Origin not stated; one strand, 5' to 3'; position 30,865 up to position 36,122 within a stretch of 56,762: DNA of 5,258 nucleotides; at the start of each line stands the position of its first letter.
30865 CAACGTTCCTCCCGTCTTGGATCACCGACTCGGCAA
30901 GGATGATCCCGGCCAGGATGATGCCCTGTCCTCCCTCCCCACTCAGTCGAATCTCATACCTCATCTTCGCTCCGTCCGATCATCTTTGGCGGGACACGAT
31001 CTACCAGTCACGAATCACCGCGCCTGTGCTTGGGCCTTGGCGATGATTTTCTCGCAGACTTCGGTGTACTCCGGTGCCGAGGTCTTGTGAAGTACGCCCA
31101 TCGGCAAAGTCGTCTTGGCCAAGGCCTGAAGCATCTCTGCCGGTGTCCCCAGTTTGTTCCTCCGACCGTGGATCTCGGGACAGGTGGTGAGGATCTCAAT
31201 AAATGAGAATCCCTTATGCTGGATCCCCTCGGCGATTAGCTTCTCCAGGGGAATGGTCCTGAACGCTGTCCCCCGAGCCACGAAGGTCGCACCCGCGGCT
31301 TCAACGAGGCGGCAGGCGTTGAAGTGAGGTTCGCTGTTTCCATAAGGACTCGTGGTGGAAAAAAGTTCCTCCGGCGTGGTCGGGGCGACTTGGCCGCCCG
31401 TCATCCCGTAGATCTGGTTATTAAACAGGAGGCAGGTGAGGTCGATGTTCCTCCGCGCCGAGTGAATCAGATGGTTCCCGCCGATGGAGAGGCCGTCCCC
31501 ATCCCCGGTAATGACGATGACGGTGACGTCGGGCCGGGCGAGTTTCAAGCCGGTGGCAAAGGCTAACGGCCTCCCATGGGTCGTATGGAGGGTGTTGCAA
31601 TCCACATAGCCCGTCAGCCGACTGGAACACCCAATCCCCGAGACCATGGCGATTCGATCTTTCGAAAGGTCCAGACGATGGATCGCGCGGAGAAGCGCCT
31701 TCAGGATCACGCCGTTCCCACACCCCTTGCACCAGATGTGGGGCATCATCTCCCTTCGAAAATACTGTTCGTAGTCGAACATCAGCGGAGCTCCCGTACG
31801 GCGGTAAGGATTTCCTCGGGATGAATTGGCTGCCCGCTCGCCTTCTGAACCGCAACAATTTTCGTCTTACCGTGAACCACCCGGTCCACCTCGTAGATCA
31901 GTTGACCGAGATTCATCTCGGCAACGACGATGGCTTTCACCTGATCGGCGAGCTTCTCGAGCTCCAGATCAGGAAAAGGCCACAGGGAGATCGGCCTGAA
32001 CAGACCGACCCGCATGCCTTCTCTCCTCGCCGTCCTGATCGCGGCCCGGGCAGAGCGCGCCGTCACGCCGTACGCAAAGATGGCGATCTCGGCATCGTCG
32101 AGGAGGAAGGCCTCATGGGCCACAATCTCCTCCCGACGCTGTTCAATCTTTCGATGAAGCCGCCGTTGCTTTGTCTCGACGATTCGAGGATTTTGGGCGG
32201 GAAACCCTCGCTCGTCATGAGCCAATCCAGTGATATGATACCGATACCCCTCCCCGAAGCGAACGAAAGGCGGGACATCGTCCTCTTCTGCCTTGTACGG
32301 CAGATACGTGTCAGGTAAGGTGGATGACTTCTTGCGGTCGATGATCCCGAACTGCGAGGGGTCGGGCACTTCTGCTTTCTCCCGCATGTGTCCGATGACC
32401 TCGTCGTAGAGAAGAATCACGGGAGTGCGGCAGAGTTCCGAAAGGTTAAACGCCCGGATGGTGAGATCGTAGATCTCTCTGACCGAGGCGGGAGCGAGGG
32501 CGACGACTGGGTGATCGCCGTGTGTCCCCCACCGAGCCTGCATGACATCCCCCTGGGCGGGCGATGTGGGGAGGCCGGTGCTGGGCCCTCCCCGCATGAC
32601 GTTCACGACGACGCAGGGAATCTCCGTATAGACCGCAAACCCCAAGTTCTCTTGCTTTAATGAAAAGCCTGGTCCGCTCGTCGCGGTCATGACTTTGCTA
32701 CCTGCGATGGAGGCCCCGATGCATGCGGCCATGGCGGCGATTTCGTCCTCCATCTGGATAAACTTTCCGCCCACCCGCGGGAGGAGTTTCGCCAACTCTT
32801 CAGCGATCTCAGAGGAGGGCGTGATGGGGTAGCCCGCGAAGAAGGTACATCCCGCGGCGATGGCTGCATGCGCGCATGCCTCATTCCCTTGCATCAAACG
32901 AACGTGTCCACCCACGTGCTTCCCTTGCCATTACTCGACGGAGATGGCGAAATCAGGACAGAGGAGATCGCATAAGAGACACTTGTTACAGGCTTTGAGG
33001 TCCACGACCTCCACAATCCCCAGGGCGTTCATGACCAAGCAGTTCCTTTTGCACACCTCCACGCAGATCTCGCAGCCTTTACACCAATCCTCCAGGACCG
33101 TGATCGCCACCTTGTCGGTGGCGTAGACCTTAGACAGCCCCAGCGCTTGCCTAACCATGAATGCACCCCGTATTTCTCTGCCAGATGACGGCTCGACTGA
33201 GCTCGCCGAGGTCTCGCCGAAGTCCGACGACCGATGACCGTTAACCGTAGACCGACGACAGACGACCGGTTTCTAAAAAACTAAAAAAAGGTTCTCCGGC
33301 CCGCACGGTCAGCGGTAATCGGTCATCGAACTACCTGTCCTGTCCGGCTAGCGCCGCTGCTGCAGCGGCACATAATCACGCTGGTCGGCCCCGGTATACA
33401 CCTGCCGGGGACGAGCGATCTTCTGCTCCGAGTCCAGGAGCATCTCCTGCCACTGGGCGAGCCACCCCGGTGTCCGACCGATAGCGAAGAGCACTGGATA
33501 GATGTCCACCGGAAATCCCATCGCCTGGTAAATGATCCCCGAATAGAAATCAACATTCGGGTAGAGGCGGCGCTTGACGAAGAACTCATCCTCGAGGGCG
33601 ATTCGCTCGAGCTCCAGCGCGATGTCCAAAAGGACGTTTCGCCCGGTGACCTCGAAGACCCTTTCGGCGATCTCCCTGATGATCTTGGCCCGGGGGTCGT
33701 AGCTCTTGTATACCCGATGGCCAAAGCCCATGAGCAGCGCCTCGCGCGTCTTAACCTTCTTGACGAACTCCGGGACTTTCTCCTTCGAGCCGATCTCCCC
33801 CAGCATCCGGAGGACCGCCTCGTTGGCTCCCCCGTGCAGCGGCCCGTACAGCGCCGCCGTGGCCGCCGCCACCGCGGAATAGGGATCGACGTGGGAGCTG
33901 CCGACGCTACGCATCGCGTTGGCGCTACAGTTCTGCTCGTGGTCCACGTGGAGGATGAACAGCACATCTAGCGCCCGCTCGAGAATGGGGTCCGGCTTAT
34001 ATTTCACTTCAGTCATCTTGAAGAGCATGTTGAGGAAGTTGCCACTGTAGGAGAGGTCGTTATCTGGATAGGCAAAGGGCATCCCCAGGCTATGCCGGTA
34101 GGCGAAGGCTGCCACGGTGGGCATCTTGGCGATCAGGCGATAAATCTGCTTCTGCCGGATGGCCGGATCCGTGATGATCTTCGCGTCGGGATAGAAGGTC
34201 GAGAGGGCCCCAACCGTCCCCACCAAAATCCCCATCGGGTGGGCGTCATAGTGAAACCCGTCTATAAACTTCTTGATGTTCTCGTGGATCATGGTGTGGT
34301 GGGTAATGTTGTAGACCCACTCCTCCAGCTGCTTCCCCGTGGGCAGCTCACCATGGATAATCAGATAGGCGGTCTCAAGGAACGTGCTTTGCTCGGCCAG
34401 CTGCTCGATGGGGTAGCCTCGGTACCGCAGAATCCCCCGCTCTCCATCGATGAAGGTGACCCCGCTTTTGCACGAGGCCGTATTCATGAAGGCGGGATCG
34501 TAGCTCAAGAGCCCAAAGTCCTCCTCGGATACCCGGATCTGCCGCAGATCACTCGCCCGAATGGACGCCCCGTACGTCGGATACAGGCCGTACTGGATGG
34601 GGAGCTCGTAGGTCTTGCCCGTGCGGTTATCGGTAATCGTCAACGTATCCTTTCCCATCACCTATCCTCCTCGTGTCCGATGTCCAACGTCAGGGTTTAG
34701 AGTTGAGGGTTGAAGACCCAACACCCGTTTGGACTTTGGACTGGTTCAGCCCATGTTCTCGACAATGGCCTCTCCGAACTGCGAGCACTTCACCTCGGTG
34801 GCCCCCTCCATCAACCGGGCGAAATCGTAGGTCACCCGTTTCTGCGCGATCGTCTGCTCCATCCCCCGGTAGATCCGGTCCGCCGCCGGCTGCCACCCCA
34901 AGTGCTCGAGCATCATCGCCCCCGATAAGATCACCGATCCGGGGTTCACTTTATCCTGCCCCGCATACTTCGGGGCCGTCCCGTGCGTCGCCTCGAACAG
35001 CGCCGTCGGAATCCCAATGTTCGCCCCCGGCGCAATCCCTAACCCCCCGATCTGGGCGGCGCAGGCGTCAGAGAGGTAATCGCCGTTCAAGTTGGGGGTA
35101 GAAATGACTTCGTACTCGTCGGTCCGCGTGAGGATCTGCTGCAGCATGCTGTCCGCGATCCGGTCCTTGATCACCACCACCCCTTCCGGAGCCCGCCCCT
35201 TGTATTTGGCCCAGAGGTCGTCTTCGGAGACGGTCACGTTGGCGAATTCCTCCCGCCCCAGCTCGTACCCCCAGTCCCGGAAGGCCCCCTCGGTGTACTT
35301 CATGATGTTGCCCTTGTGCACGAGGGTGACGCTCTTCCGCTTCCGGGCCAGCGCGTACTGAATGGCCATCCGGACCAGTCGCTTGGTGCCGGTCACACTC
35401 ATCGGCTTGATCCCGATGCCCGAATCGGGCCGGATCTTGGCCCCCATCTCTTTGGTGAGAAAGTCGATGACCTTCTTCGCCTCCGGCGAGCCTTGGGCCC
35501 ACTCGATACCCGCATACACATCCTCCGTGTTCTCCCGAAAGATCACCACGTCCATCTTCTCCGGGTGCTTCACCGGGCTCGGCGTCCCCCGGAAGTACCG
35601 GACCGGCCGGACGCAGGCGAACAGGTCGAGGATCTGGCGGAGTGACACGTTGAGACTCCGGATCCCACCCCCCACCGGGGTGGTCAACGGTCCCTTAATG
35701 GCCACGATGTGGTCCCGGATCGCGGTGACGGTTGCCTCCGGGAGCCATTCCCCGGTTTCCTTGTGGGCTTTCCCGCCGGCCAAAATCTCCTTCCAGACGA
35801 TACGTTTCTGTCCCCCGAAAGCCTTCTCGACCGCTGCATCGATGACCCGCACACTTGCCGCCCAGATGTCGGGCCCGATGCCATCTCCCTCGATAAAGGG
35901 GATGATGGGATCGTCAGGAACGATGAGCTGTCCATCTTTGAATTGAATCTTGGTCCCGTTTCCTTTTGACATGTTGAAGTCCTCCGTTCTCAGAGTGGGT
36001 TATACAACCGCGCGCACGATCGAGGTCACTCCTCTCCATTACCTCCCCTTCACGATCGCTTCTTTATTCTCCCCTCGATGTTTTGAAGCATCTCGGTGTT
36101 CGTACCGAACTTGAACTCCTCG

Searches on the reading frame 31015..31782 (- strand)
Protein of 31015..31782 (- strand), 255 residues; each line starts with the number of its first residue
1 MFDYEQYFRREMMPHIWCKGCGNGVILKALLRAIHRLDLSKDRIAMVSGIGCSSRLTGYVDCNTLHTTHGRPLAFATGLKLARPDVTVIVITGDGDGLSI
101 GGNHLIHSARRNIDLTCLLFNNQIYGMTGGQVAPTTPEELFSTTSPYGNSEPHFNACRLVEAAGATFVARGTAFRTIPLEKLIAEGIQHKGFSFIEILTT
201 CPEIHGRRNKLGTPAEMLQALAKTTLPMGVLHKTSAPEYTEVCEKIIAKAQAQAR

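Call 50: search_protein_families(library=pfam, proteins=[window:31015-31782:-], max_evalue=0.00001)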
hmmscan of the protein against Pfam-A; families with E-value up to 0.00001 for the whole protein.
window:31015-31782:- (255 aa): 1 family
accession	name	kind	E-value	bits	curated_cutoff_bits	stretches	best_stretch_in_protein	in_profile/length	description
PF02775.26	TPP_enzyme_C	-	4.4e-33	114.6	21.9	1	50-197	2-151/151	Thiamine pyrophosphate enzyme, C-terminal TPP binding domain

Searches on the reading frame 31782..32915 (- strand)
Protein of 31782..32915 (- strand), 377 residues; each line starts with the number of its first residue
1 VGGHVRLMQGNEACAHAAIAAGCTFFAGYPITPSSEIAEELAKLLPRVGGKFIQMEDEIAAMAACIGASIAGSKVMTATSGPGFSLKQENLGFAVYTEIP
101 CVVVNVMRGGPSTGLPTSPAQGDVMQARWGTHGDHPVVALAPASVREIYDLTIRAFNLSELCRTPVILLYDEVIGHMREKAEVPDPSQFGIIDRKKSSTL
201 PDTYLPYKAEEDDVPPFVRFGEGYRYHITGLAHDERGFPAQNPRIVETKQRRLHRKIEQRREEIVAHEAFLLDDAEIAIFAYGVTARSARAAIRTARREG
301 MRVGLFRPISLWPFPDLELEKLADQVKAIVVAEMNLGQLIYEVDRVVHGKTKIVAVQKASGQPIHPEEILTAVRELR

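Call 50: search_protein_families(library=pfam, proteins=[window:31782-32915:-], max_evalue=0.00001)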
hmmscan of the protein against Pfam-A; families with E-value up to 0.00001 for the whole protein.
window:31782-32915:- (377 aa): 2 families
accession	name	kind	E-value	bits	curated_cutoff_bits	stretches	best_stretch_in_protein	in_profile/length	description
PF01855.24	POR_N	-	2.5e-69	234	27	1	16-243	1-222/231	Pyruvate flavodoxin/ferredoxin oxidoreductase, thiamine diP-bdg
PF17147.9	PFOR_II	-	5e-23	81.8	27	1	275-369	1-102/102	Pyruvate:ferredoxin oxidoreductase core domain II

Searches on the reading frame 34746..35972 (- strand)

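Call 23: search_protein_families(library=pfam, proteins=[window:34746-35972:-], max_evalue=0.001)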
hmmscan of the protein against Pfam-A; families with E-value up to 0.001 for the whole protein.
window:34746-35972:- (408 aa): 1 family
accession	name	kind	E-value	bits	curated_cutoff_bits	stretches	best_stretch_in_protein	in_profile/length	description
PF00180.25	Iso_dh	-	1.5e-95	320.8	27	1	24-403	2-348/348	Isocitrate/isopropylmalate dehydrogenase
